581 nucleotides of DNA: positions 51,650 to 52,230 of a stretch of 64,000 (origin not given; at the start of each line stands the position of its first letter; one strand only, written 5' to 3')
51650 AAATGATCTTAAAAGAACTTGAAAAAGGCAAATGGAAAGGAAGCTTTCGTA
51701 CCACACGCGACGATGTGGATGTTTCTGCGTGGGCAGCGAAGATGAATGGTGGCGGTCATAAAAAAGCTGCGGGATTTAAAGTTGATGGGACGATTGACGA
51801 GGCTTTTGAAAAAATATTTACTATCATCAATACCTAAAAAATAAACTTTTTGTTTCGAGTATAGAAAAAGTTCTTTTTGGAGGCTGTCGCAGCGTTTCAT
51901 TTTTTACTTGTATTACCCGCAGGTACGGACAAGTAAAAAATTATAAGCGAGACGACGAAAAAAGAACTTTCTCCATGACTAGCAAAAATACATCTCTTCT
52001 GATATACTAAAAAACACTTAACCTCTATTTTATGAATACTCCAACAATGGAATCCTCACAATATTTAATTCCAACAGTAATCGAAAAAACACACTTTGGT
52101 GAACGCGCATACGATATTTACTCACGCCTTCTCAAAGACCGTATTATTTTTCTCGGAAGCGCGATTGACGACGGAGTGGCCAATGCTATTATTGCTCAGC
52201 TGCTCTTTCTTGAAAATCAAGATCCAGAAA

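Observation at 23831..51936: Near-identical 33-bp nested-palindrome motif upstream of both pyk and clpP in the same gene-relative orientation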

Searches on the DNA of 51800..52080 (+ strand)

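Call 9: search_rna_families(source=window, start=51800, end=52080, threshold=evalue, max_evalue=10)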
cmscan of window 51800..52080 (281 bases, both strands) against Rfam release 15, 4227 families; matches with E-value up to 10: 6.
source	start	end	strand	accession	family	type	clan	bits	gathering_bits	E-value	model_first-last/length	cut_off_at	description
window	51888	51956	+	RF01913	mir-2778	Gene; miRNA;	-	18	86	0.61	1-77/77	no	mir-2778 microRNA precursor family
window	52000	52060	-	RF00238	ctRNA_pND324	Gene; antisense;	-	17.8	45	4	1-86/86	no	ctRNA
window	51833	51883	+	RF00749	mir-208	Gene; miRNA;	-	16.8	56.4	0.32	1-77/77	no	mir-208 microRNA precursor family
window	51827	51890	+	RF04031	mir-2686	Gene; miRNA;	-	15.5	90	2.1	1-68/68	no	mir-2686 microRNA precursor family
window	51900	51940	-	RF04128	MIR8562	Gene; miRNA;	-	13.7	211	3.1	1-242/242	no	MIR8562 microRNA precursor family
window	51833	51880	-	RF00749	mir-208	Gene; miRNA;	-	12.5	56.4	6.5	1-77/77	no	mir-208 microRNA precursor family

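Call 76: search_dna_similar(query=window:51864-51974:+, collection=phages, mode=distant, max_evalue=0.01, max_rows=10)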
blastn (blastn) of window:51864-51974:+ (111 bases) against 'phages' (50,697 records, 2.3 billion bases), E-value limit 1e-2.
No match.

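Call 77: search_dna_similar(query=window:51864-51974:+, collection=plasmids, mode=distant, max_evalue=0.01, max_rows=10)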
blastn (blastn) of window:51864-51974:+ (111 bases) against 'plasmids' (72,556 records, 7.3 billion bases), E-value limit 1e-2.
No match.
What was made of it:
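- Tried and rejected: Blastn of the type B element against phages and plasmids gave no match (calls 76, 77).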
